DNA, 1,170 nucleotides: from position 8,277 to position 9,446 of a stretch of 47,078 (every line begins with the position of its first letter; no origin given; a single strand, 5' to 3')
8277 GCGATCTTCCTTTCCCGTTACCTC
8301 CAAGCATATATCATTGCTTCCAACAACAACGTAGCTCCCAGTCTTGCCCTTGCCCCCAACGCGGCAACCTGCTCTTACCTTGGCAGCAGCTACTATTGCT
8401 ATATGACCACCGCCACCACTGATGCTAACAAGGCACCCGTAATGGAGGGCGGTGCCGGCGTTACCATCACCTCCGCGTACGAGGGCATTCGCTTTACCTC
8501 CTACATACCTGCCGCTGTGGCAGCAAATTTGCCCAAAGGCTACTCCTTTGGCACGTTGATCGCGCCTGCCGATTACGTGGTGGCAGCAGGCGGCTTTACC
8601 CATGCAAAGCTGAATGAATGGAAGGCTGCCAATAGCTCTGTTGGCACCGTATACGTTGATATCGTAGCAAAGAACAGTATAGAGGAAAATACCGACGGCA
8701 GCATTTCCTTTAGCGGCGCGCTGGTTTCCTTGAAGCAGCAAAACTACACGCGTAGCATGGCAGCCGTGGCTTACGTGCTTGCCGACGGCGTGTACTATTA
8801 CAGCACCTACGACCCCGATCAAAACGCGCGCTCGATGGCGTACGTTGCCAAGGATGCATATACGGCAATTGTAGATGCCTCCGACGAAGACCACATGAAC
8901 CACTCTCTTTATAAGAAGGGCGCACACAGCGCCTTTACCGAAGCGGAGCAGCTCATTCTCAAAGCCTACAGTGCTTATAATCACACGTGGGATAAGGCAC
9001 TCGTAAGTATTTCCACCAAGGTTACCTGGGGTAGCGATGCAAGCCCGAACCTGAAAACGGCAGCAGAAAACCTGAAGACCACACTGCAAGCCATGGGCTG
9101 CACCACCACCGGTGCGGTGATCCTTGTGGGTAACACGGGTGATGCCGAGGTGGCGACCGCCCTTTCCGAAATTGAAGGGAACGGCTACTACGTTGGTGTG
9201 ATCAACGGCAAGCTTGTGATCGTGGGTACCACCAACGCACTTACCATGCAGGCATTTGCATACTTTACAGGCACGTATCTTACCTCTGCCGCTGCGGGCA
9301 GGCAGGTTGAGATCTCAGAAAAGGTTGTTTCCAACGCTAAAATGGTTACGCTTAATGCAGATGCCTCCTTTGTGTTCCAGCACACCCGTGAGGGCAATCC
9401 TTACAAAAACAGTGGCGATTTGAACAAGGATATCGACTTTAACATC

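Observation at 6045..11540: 1831-aa secreted protein fuses a beta-helix/GGxF-repeat stalk to the same MBL-containing module as the lipoprotein pair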

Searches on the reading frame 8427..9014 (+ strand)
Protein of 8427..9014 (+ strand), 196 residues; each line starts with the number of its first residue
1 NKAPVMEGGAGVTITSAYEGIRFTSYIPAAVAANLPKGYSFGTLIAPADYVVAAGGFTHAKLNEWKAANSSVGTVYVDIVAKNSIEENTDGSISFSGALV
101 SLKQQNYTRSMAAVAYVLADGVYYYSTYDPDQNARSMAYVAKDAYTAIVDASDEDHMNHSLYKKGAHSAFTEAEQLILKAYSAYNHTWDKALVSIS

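Call 75: search_solved_structures(query=A7, max_evalue=10, show_alignments=2)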
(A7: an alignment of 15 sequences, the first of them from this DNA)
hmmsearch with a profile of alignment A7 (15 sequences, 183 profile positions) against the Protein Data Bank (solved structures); distinct sequences matched with E-value up to 10: 0.
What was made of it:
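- Tried and rejected: The beta-sandwich gave no hit (call 75).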

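Call 76: search_protein_families(library=pfam, alignment_id=A7, max_evalue=1)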
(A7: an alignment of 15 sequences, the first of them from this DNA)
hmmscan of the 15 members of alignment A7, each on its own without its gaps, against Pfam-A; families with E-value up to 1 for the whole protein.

A. member 1, seq(196 aa): 0 families

B. families by the number of members that match (of 15 scanned): 12 families
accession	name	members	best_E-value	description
PF21459.3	INI1_DNA-bd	1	0.0064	SWI/SNF Subunit INI1, DNA binding domain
PF22492.2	FimA4_C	1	0.017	FimA4 pilin C-terminal domain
PF22185.1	AF_0924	1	0.033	Uncharacterized protein AF_0924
PF07573.16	AreA_N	1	0.047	Nitrogen regulatory protein AreA N terminus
PF07419.17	PilM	1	0.049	PilM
PF24261.1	DUF7462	1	0.066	Family of unknown function (DUF7462)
PF23872.1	DUF7227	1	0.089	Domain of unknown function (DUF7227)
PF03244.19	PSI_PsaH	1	0.11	Photosystem I reaction centre subunit VI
PF18961.6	DUF5703_N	1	0.15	Domain of unknown function (DUF5703)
PF20606.3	DUF6799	1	0.17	Domain of unknown function (DUF6799)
PF24919.1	Mug62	1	0.19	Meiotically up-regulated gene 62 protein-like domain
PF17139.9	DUF5112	1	0.44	Domain of unknown function (DUF5112)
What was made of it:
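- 8442..8996 (+): Undescribed beta-sandwich domain (aa 800-945) plus helical linker (aa 946-984, S-x-[FY]-x3-[EQ]Q-x2-L-K-x-Y). It has no Pfam or PDB sequence relative (calls 75, 76).
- On CBM21 starch-binding modules: There is no sequence hit in Pfam or the PDB (calls 75, 76).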

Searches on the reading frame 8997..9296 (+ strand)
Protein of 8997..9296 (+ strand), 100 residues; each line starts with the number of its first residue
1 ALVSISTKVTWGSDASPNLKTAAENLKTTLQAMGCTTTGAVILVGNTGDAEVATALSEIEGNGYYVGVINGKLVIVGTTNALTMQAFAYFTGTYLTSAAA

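Call 70: search_solved_structures(query=A6, max_evalue=10, show_alignments=3)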
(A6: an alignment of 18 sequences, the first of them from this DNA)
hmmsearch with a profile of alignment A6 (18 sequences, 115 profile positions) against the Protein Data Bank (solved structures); distinct sequences matched with E-value up to 10: 26.
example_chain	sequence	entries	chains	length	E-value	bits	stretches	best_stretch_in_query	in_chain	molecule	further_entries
2chn_A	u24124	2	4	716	0.00099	22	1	42-107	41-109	GLUCOSAMINIDASE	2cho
2j4g_A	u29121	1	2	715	0.00099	22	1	42-107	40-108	HYALURONOGLUCOSAMINIDASE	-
2wzi_A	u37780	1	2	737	0.00099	22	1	42-107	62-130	O-GLCNACASE BT_4395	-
2wzh_A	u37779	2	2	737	0.00099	22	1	42-107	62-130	O-GLCNACASE BT_4395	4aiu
2jiw_A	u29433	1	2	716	0.00099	22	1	42-107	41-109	O-GLCNACASE BT_4395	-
2j47_A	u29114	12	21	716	0.00099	22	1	42-107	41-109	GLUCOSAMINIDASE | O-GLCNACASE BT_4395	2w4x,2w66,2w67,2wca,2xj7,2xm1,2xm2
2vvn_A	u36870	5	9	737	0.00099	22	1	42-107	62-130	O-GLCNACASE BT_4395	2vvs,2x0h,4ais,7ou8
7k41_A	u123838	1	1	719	0.001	22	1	42-107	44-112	O-GlcNAcase BT_4395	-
5mi4_A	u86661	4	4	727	0.001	22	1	42-107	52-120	O-GlcNAcase BT_4395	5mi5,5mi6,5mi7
9lr5_A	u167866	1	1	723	0.001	22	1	42-107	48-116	O-GlcNAcase BT_4395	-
5abf_B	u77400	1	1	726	0.001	21.9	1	42-107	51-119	O-GLCNACASE BT_4395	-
5abe_A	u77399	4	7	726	0.001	21.9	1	42-107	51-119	O-GLCNACASE BT_4395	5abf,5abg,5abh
1k9d_A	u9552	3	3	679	0.073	16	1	11-107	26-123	alpha-D-glucuronidase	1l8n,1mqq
3ups_A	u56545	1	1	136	0.22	14.4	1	4-38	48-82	Iojap-like protein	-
9v1i_lW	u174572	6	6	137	0.25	14.3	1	66-113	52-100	Large ribosomal subunit protein eL22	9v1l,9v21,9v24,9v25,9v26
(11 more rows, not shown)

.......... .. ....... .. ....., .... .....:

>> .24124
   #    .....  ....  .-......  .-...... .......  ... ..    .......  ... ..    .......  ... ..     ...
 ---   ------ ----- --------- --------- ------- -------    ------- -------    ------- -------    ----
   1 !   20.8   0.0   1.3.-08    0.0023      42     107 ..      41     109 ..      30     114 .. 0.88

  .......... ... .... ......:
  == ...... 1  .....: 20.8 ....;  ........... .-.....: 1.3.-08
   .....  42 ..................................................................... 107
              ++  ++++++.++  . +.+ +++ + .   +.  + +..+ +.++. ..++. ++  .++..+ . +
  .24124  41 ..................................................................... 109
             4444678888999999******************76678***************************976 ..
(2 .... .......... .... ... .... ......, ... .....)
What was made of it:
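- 8997..9299 (+): Module domain D1 (aa 985-1085): GH20b-like alpha/beta domain. The family profile hits the N-terminal domain of GH84 BT_4395 (E 1e-3) and of GH67 (0.07) (call 70).
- On GH20b-like accessory domain: The D1 profile hits the BT_4395 N-domain at E 1e-3 and GH67 at 0.07 (call 70).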
